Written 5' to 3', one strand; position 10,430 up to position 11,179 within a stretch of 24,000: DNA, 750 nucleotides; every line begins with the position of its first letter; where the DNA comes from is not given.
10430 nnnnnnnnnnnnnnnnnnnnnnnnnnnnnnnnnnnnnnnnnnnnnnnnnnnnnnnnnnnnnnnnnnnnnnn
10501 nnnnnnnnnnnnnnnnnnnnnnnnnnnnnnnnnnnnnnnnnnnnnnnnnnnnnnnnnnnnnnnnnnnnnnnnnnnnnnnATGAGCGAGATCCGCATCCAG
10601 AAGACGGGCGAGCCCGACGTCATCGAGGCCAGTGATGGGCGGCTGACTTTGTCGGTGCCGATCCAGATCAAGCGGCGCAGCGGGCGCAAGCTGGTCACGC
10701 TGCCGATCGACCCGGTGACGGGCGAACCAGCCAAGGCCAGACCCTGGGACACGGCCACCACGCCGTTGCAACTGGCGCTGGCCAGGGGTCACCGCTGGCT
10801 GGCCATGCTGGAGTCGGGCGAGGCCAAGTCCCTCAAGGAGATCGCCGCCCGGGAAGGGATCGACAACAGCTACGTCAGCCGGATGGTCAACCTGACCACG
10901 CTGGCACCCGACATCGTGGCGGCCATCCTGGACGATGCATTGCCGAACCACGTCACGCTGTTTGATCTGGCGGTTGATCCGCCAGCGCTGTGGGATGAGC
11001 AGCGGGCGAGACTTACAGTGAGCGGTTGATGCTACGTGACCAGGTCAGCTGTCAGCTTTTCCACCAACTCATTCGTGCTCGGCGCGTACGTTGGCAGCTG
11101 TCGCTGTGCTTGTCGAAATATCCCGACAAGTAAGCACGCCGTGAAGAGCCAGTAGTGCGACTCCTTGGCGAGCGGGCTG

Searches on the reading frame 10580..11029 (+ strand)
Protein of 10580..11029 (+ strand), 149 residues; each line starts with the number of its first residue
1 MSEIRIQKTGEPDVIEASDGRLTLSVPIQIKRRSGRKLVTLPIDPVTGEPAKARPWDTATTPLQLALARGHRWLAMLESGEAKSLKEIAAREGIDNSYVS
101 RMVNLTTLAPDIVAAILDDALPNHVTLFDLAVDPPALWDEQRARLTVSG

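Call 14: search_protein_families(library=ncbifam, proteins=[window:10580-11029:+], max_evalue=0.01)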
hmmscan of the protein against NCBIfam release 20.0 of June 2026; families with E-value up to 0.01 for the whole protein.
window:10580-11029:+ (149 aa): 0 families

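Call 15: find_homologous_proteins(query=window:10580-11029:+)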
Query window:10580-11029:+ (149 aa): 2701 proteins with E <= 0.001 among 2852 candidates; the best 120 are listed.
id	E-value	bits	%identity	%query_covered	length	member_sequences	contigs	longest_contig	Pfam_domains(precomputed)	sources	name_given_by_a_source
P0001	1.2e-89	316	100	100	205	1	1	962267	-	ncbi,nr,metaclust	ncbi:hypothetical protein FERRO_15940 [Ferrovum sp. JA12]|nr:hypothetical protein FERRO_15940 [Ferro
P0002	5.2e-86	304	97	97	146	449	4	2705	-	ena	-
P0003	1.1e-85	303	97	97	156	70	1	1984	-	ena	-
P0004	1.3e-82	293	94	97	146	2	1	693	-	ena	-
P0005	1.4e-81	290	91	100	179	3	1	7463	-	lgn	-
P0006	6.3e-81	288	90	99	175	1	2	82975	-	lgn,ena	-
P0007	2.1e-79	283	90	97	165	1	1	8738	-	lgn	-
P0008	3.1e-79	282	91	97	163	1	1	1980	-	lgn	-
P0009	4.0e-79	282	94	97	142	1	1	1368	-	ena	-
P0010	8.9e-79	281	90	97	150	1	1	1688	-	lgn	-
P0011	1.0e-78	280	90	97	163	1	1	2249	-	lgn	-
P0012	2.0e-78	280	88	100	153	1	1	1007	-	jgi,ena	-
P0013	8.7e-78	277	87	99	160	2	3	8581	-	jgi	jgi:hypothetical protein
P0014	1.0e-77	277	87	99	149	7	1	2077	-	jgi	-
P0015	2.5e-77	276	90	99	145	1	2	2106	-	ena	-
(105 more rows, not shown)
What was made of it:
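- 10580..11029 (+): acc, the split-off C-terminal (ParB/SopB-HTH-like) domain of the recombinase. Its conserved end ...LWDEQR marks the left edge of the slot. More than 2701 homologues (call 15).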

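Call 17: find_related_loci(query=A3, collection=genome_contigs, flank=10000)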
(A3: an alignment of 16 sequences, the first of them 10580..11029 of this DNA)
Query A3 (149 aa) in genome_contigs; peptide patterns used: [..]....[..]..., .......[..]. (x = any residue, [..] = any of these).
406 stretches matched a pattern; 390 encode a relative of the query (tblastn E <= 1e-3); the best 80 are kept; 80 distinct loci.
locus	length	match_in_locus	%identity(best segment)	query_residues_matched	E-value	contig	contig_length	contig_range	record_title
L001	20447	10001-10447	94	1-149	1e-91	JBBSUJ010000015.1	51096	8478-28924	MAG: Burkholderiales bacterium isolate SVL2_sbin.42 SVL2_sbin.42_k141_655482_L_51096_cov_14.0911, whole genome shotgun s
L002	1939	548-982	97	1-145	1e-95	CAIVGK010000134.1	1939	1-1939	MAG: uncultured Burkholderiales bacterium isolate Loclat_bin-06505 genome assembly, contig: bin-06505:134/307, whole gen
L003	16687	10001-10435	97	1-145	6e-91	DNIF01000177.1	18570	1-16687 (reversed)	MAG TPA_asm: Gammaproteobacteria bacterium isolate UBA7966 contig_971, whole genome shotgun sequence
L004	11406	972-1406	97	1-145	4e-91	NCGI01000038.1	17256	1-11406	MAG: Polaromonas sp. 28-63-22 04302015_28_scaffold_847, whole genome shotgun sequence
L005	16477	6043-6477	96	1-145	5e-90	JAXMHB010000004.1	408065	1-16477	MAG: Lysobacterales bacterium isolate STL-PRO128 C2.36.fa-4, whole genome shotgun sequence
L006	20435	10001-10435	97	1-145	3e-90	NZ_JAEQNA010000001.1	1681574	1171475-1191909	Ramlibacter aurantiacus strain AW1 contig1, whole genome shotgun sequence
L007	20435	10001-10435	95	1-145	5e-89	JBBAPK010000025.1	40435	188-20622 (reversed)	MAG: Burkholderiaceae bacterium isolate EUL_165 ctg25-EUL_165, whole genome shotgun sequence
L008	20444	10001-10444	91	1-148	5e-88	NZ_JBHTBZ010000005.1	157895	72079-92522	Hydrogenophaga defluvii strain CCUG 53903 GCM70025276_10, whole genome shotgun sequence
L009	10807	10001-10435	94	1-145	1e-87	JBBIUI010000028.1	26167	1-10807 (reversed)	MAG: Rhodocyclales bacterium isolate PGS172224_bin_5 NODE_117_length_26167_cov_2.15595, whole genome shotgun sequence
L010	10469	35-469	93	1-145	1e-85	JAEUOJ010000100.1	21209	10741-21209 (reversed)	MAG: Accumulibacter sp. isolate new MAG-196 k141_2212139, whole genome shotgun sequence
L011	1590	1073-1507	92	1-145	1e-90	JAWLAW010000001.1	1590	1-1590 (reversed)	MAG: Lysobacteraceae bacterium isolate AC2.102 AC2.102.fa-1, whole genome shotgun sequence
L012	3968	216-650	92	1-145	1e-85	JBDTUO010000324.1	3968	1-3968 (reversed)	MAG: Rubrivivax sp. isolate cluster3_bin.46 NODE_139387_length_3968_cov_9.537695, whole genome shotgun sequence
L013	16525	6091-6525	89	1-149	2e-83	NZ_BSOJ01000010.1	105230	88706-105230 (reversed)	Limnobacter litoralis strain NBRC 105857 sequence10, whole genome shotgun sequence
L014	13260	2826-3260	87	1-149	5e-83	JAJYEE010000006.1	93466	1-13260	MAG: Proteobacteria bacterium isolate DBS1-1.bin143 NODE_285_length_93466_cov_22.769796, whole genome shotgun sequence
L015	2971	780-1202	89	1-145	9e-83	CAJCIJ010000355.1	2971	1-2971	Actinobacteria bacterium isolate BOG_genome_mining.192_sub genome assembly, contig: k141_820067, whole genome shotgun se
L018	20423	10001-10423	87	1-145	8e-81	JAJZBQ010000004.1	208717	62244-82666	MAG: Proteobacteria bacterium isolate JA1.bin11 NODE_34_length_208717_cov_483.763009, whole genome shotgun sequence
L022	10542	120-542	88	1-145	7e-80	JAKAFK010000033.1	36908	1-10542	MAG: Proteobacteria bacterium isolate WY1.bin91 NODE_1628_length_36908_cov_2.151219, whole genome shotgun sequence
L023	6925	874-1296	88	1-145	5e-80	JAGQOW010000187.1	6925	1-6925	MAG: Planctomycetales bacterium isolate HKST-UBA24 NODE_189_length_6925_cov_5.112150, whole genome shotgun sequence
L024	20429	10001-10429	86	1-147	5e-80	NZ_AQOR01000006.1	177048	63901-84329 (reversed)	Alcanivorax sp. S71-1-4 contig6, whole genome shotgun sequence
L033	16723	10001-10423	87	1-145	1e-79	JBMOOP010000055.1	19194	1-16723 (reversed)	MAG: Pseudomonadota bacterium isolate Betzabe_MAG105 MAG105_55, whole genome shotgun sequence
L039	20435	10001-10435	83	1-145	3e-79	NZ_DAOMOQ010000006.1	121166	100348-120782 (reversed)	MAG: Ottowia sp. isolate AMR_MDS_5882 NODE_70_length_121166_cov_20.297785, whole genome shotgun sequence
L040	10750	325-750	86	1-146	3e-79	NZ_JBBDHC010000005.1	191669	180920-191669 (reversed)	Denitratimonas tolerans strain KACC 17565 NODE_5_length_191669_cov_204.199043, whole genome shotgun sequence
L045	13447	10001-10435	83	1-149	9e-79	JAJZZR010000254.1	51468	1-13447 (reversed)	MAG: Proteobacteria bacterium isolate TL2-1.bin3 NODE_351_length_51468_cov_2.672698, whole genome shotgun sequence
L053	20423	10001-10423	86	1-145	1e-78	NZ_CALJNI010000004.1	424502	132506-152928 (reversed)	MAG: uncultured Azonexus sp. isolate R1_Bin_Bin_26_sub_1 c_000001059931, whole genome shotgun sequence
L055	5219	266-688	86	1-145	8e-79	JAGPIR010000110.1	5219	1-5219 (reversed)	MAG: Brachymonas sp. isolate Gw_UH_bin_125 Gw_UH_37387_length_5219_cov_6.710723, whole genome shotgun sequence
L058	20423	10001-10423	86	1-145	8e-79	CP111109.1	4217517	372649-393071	Comamonadaceae bacterium AAW chromosome, complete genome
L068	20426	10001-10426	86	1-146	1e-78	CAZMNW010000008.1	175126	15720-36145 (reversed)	MAG TPA_asm: uncultured bacterium isolate binchicken_co165_391 genome assembly, contig: k141_2227532, whole genome shotg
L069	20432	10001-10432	84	1-148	3e-78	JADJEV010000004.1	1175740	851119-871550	MAG: Candidatus Methylophosphatis roskildensis isolate Bjer_18-Q3-R1-45_BAT3C.347 tig00199791-10-11740140, whole genome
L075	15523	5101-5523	86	1-145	4e-78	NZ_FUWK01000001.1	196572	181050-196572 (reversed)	Nitrosomonas europaea strain ATCC 25978, whole genome shotgun sequence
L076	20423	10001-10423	86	1-145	3e-78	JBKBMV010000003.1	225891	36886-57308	MAG: Aquabacterium sp. isolate 21I_052.bin.45 NODE_45_length_225891_cov_79.028197, whole genome shotgun sequence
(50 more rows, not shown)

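Call 36: search_protein_families(library=pfam, proteins=[L055:742-1974:+, L033:12694-13383:-, L069:10442-11455:-, L022:563-2251:-, L024:10466-11473:-, L033:10447-12618:-, L023:1390-3057:-, L040:2506-5259:-, L013:6675-9179:-, L018:11073-14468:-], max_evalue=0.001)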
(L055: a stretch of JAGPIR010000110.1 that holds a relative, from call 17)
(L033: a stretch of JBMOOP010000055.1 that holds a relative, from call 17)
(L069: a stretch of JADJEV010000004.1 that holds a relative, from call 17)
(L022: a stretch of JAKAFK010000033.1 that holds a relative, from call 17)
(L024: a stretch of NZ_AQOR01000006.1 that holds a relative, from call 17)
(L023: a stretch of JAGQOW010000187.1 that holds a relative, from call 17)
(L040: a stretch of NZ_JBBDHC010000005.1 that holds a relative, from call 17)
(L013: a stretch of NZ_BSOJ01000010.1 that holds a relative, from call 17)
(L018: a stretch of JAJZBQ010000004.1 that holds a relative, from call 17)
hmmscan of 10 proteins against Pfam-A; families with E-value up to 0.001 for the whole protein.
L055:742-1974:+ (410 aa): 0 families

L033:12694-13383:- (229 aa): 2 families
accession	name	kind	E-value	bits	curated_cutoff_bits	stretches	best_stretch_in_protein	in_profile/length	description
PF13338.12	AbiEi_4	-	9e-15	54.9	25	1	36-83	1-49/49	Transcriptional regulator, AbiEi antitoxin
PF17194.10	AbiEi_3_N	-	1.3e-05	25.6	26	1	47-116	17-87/93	Transcriptional regulator, AbiEi antitoxin N-terminal domain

L069:10442-11455:- (337 aa): 1 family
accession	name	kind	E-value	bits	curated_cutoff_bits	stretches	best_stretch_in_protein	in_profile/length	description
PF08843.17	AbiEii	-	4.1e-50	171.4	22.5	1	68-294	1-227/238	Nucleotidyl transferase AbiEii toxin, Type IV TA system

L022:563-2251:- (562 aa): 13 families
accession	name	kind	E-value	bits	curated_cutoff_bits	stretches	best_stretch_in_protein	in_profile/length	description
PF07992.20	Pyr_redox_2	-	6.1e-67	226.5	26.1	1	101-419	2-291/291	Pyridine nucleotide-disulphide oxidoreductase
PF02852.28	Pyr_redox_dim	-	3.5e-29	101.7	25.3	1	438-546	1-109/110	Pyridine nucleotide-disulphide oxidoreductase, dimerisation domain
PF00070.33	Pyr_redox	-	2e-17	63.9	22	1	273-341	1-70/82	Pyridine nucleotide-disulphide oxidoreductase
PF13738.12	Pyr_redox_3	-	1.6e-16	60.9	30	1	236-403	127-305/305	Pyridine nucleotide-disulphide oxidoreductase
PF00403.32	HMA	-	1.9e-10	41.4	24.8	1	6-65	1-61/62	Heavy-metal-associated domain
PF03486.20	HI0933_like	-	2.6e-06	27.5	50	0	101-133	2-34/244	HI0933-like protein Rossmann domain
PF01266.30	DAO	-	1.7e-05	25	27.9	1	102-136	2-38/353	FAD dependent oxidoreductase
PF01134.28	GIDA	-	2.4e-05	24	22.1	1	102-280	2-186/391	Glucose inhibited division protein A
PF12831.13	FAD_oxidored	-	3.4e-05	23.7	27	1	102-142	2-43/416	FAD dependent oxidoreductase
PF13241.12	NAD_binding_7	-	0.00017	22.6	22.1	0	100-129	8-37/104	Putative NAD(P)-binding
PF13434.12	Lys_Orn_oxgnase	-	0.00026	20.7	21.3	0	218-310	130-229/339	L-lysine 6-monooxygenase/L-ornithine 5-monooxygenase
PF00890.30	FAD_binding_2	-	0.00039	20.2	20.4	1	102-132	2-32/414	FAD binding domain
PF01262.27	AlaDh_PNT_C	-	0.00083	19.3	23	0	99-130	28-59/214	Alanine dehydrogenase/PNT, C-terminal domain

L024:10466-11473:- (335 aa): 1 family
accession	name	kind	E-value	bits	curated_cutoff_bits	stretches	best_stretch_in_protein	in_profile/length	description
PF10463.15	Peptidase_U49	-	5.1e-05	23.5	23.9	1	143-291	53-193/202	Peptidase U49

L033:10447-12618:- (723 aa): 1 family
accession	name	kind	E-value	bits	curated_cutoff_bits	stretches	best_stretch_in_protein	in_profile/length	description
PF02810.21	SEC-C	-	8.3e-09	35.6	20.4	1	703-720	1-18/19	SEC-C motif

L023:1390-3057:- (555 aa): 2 families
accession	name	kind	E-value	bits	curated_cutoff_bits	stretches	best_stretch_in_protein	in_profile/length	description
PF22860.2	DUF7017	-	7.2e-50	169.1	27.5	1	182-322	2-141/141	Domain of unknown function (DUF7017)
PF22707.2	S1CSD-TOTE-2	-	1.4e-15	57.5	27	1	497-551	4-59/60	S1/CSD-like domain 2 of the TOTE conflict systems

L040:2506-5259:- (917 aa): 3 families
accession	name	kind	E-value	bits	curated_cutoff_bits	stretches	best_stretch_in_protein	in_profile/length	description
PF22721.1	TBP-TOTE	-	2.3e-12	46.8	27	1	762-818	6-61/78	TATA-binding-like protein domain of the TOTE conflict systems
PF08378.17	NERD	-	5.5e-08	33.7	22.1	1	63-132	25-95/111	Nuclease-related domain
PF13538.12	UvrD_C_2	-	8.8e-08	32.3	27.4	1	650-699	1-51/52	UvrD-like helicase C-terminal domain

L013:6675-9179:- (834 aa): 1 family
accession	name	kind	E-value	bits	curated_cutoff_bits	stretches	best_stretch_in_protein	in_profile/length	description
PF14022.11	DUF4238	-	4.3e-10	39.9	27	1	30-309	1-280/281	Protein of unknown function (DUF4238)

L018:11073-14468:- (1131 aa): 0 families

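Call 37: search_protein_families(library=padloc, proteins=[L055:742-1974:+, L033:12694-13383:-, L069:10442-11455:-, L022:563-2251:-, L024:10466-11473:-, L033:10447-12618:-, L023:1390-3057:-, L040:2506-5259:-, L013:6675-9179:-, L018:11073-14468:-], max_evalue=0.001)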
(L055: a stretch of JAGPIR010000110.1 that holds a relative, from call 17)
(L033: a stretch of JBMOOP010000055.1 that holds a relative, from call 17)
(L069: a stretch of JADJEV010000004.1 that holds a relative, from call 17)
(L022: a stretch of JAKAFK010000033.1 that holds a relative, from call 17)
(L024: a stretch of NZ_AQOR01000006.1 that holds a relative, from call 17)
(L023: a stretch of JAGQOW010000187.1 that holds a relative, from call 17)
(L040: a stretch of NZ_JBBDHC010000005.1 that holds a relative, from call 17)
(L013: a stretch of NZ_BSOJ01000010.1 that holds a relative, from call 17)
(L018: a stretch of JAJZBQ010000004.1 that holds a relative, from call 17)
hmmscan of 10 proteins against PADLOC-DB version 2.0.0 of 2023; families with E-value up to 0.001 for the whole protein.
L055:742-1974:+ (410 aa): 0 families

L033:12694-13383:- (229 aa): 35 families (the best 25 are shown)
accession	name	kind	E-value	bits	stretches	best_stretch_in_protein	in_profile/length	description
PDLC02265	AbiEi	-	7e-87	288.3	1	33-228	2-197/198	AbiEi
PDLC02283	AbiEi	-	1.5e-84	280.7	1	32-228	4-200/201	AbiEi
PDLC02225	AbiEi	-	6e-64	213.4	1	31-228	4-194/198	AbiEi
PDLC02239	AbiEi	-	1.2e-35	121.1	1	56-226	20-191/195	AbiEi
PDLC02263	AbiEi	-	5.6e-29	99.7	1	34-228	49-244/244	AbiEi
PDLC02275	AbiEi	-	2.4e-28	97.4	1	46-228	11-183/184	AbiEi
PDLC02245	AbiEi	-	4.3e-26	89.8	1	41-227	6-192/194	AbiEi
PDLC02228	AbiEi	-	1e-20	72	1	25-209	17-189/216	AbiEi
PDLC02254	AbiEi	-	1.3e-20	72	1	44-213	14-182/197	AbiEi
PDLC02248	AbiEi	-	2.4e-20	71.1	1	42-223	12-192/198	AbiEi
PDLC02267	AbiEi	-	9.1e-17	59.3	1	63-214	41-184/252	AbiEi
PDLC02249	AbiEi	-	1.9e-14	51.8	1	35-212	5-173/184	AbiEi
PDLC02260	AbiEi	-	3e-12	44.5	1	42-134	12-105/131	AbiEi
PDLC02256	AbiEi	-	1.2e-11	42.9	1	43-203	12-160/174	AbiEi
PDLC02238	AbiEi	-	1.5e-11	42.4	1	63-206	18-154/180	AbiEi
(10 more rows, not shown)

L069:10442-11455:- (337 aa): 17 families
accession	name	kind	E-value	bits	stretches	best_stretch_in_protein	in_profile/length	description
PDLC02312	AbiEii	-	2.1e-117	389.4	1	35-332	5-298/299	AbiEii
PDLC02288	AbiEii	-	1.1e-103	344.2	1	33-314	7-276/294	AbiEii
PDLC02319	AbiEii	-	2.3e-38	130.3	1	68-315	5-239/241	AbiEii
PDLC02291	AbiEii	-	4.5e-38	129.3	1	32-319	9-275/310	AbiEii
PDLC02326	AbiEii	-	4.4e-30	102.4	1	40-172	5-132/133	AbiEii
PDLC02314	AbiEii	-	3.3e-21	73.8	1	34-262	5-229/290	AbiEii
PDLC02320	AbiEii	-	9.8e-20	69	1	172-306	1-137/147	AbiEii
PDLC02304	AbiEii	-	4.7e-16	57.5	1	46-307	7-254/260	AbiEii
PDLC02300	AbiEii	-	3.4e-11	41.1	1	63-291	22-236/259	AbiEii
PDLC02308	AbiEii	-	1.8e-10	39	1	65-255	14-207/279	AbiEii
PDLC02311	AbiEii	-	3.9e-10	37.9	1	43-325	4-274/283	AbiEii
PDLC02329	AbiEii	-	1.6e-09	35.5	1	35-260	10-233/294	AbiEii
PDLC02310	AbiEii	-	6.1e-09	33.7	1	69-251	29-205/265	AbiEii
PDLC02309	AbiEii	-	1.3e-08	32.4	1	63-312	76-316/410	AbiEii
PDLC02301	AbiEii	-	2.4e-08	31.9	1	70-278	52-252/291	AbiEii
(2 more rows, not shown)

L022:563-2251:- (562 aa): 0 families

L024:10466-11473:- (335 aa): 1 family
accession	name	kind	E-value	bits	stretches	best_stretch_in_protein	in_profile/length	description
PDLC02355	Lit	-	1.6e-15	55.2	1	35-332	8-284/290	Lit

L033:10447-12618:- (723 aa): 4 families
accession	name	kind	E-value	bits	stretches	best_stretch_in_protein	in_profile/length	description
PDLC00872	E2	-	1.3e-06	26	1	686-722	153-189/216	E2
PDLC04917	PDC-S12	-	6.9e-06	24.1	1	696-720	193-217/218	-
PDLC00833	E1-E2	-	9.6e-06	23.2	1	692-721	163-192/222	E1-E2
PDLC00865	E2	-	0.00013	19.4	1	696-721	166-190/219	E2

L023:1390-3057:- (555 aa): 12 families
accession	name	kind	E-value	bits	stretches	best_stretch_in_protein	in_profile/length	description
PDLC04482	PDC-M16B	-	0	1131.5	1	1-554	1-554/555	-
PDLC04488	PDC-M16B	-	1.1e-66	223.9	1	6-553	100-629/634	-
PDLC04483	PDC-M16B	-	3.5e-63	212.1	1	5-552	6-535/537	-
PDLC04480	PDC-M16B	-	8e-60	200.8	2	4-333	7-338/472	-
PDLC04477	PDC-M16B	-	1.2e-44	150.8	3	54-331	89-365/501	-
PDLC04481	PDC-M16B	-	3.4e-44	149.3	2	1-344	1-340/471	-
PDLC04478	PDC-M16B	-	4.4e-22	76.4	1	178-330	272-421/654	-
PDLC04479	PDC-M16B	-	7.7e-22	76.1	1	12-347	19-361/490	-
PDLC04487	PDC-M16B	-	8.2e-20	69.4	1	6-331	9-336/354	-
PDLC04484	PDC-M16B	-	6.4e-18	62.3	1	72-304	99-330/574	-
PDLC04486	PDC-M16B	-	2.8e-15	54.2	1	97-326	127-351/498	-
PDLC04485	PDC-M16B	-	3.2e-05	20.5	0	117-295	228-404/667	-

L040:2506-5259:- (917 aa): 9 families
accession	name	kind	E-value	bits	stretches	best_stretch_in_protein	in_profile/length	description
PDLC04470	PDC-M16A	-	0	1873.8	1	23-917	1-895/895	-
PDLC04474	PDC-M16A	-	2.1e-138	461.3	1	34-916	13-913/917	-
PDLC04469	PDC-M16A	-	9.9e-120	399.2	1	34-916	13-890/892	-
PDLC04471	PDC-M16A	-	1.6e-59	200.4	1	257-916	25-681/687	-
PDLC04476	PDC-M16A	-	4.4e-53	178.7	1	234-896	5-663/691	-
PDLC04473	PDC-M16A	-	1.1e-46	157.4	1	231-891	13-701/735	-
PDLC04475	PDC-M16A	-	6.9e-46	155.1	1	232-902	10-699/721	-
PDLC04472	PDC-M16A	-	1.9e-45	153.6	1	233-822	219-815/930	-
PDLC03921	MkoA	-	0.00053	15.7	1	48-135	25-105/1607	-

L013:6675-9179:- (834 aa): 2 families
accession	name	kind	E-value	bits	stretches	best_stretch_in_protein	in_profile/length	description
PDLC00833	E1-E2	-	2.2e-05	22.1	1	343-396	136-192/222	E1-E2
PDLC00872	E2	-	0.00041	17.9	1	352-396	142-188/216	E2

L018:11073-14468:- (1131 aa): 0 families

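Call 49: search_protein_families(library=phrogs, proteins=[window:10580-11029:+], max_evalue=0.001)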
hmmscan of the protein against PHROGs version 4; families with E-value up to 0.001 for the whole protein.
window:10580-11029:+ (149 aa): 1 family
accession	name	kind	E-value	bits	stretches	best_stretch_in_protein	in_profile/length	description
phrog_14161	-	other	1.2e-30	107.7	1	13-146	8-139/143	recombinase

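Call 50: search_dna_similar(query=window:10580-11029:+, collection=phages, mode=protein, max_rows=15)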
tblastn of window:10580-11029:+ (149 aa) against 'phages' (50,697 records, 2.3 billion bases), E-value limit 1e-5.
Records with a match: 6; places in all: 6; records where one place covers at least 80% of the query: 2.
Best place of each record, by identity: <60% 6.
By first word of the organism name: Wolbachia 4; Ralstonia 1; Bacteriophage 1.
By host as written in the record: - 2; Ralstonia solanacearum 1; Allonemobius socius 1; Wolbachia endosymbiont wVitA of Nasonia vitripennis 1; Wolbachia sp. wMel_KL 1.
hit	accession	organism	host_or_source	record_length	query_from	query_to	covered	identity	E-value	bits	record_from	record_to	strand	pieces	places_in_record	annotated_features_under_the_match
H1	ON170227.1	Ralstonia phage YO134_1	Ralstonia solanacearum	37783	10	145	91%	52.9%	2e-38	142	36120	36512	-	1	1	record has no annotation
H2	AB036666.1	Wolbachia phage WO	-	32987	13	145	89%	29.3%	7e-8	56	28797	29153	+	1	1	gp31: similar to integrase of resolvase family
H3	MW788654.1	Wolbachia phage WO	Allonemobius socius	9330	30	145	78%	30.2%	3e-7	54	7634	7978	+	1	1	resolvase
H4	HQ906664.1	Wolbachia endosymbiont wVitA of Nasonia vitripennis phage ...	Wolbachia endosymbiont wVitA of Nasonia ...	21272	34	145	75%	30.4%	5e-7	53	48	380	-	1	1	record has no annotation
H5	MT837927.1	Bacteriophage sp.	human fecal samples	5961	50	148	66%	34.0%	3e-8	57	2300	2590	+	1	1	record has no annotation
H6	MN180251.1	Wolbachia phage WO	Wolbachia sp. wMel_KL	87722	55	145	61%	30.8%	4e-7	54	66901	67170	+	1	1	site-specific recombinase/resolvase family protein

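Call 52: get_annotated_region(hit=H1, flank=6000)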
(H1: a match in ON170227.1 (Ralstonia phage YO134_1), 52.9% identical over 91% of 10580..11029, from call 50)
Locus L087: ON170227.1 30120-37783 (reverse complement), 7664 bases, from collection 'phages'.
description: UNVERIFIED_ORG: Ralstonia phage YO134_1 sequence.
organism: Ralstonia phage YO134_1 (NCBI taxid 2935308)
taxonomy: Viruses; Duplodnaviria; Heunggongvirae; Uroviricota; Caudoviricetes; Peduoviridae; Aresaunavirus
host: Ralstonia solanacearum; source: eggplant; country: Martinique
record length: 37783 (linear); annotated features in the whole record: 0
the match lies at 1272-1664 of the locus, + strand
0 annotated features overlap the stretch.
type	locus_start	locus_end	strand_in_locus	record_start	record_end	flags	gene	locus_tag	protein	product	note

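Call 56: get_annotated_region(hit=H2, flank=3000)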
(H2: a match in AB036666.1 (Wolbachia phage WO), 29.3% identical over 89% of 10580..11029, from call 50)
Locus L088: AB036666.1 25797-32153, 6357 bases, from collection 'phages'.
description: Wolbachia phage WO DNA, prophage region in Wolbachia sp. wKue.
organism: Wolbachia phage WO (NCBI taxid 112596)
taxonomy: Viruses; Duplodnaviria; Heunggongvirae; Uroviricota; Caudoviricetes
host: -; source: -; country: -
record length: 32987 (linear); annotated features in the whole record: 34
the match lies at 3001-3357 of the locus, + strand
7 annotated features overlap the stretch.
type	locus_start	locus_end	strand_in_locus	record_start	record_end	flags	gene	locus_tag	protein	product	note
CDS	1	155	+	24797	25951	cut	gp27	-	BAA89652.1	hypothetical protein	-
CDS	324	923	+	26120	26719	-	gp28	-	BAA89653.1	-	hypothetical protein containig ankyrin-like repeat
CDS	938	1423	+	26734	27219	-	gp29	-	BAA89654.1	-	hypothetical protein containing ankyrin-like repeat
CDS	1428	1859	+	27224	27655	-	gp30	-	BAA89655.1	hypothetical protein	-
CDS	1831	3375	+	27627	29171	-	gp31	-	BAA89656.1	-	similar to integrase of resolvase family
misc_feature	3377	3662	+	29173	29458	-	-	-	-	-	3' site is estimated between 29173 and 29458; Boundary site of bacteriophage WO and Wolbachia sp. wKue is unclear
CDS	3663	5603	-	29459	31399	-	gp32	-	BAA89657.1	-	hypothetical protein containing ankyrin-like repeat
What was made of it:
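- Closest known: Phage WO recombination module. Different: The WO prophage region examined (AB036666.1) shows no ssrA, 290-bp end module or cargo slot in its annotated features next to the recombinase (call 56).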

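Call 57: search_solved_structures(query=A3, max_evalue=1)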
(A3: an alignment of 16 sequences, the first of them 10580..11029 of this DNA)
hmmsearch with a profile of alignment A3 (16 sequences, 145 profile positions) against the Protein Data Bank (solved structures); distinct sequences matched with E-value up to 1: 1.
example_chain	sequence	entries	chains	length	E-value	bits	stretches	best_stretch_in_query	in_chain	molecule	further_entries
6fwx_A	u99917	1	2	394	0.021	17.9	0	15-45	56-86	Titin,Titin,Titin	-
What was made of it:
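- Tried and rejected: The search with the acc profile found nothing meaningful (call 57).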
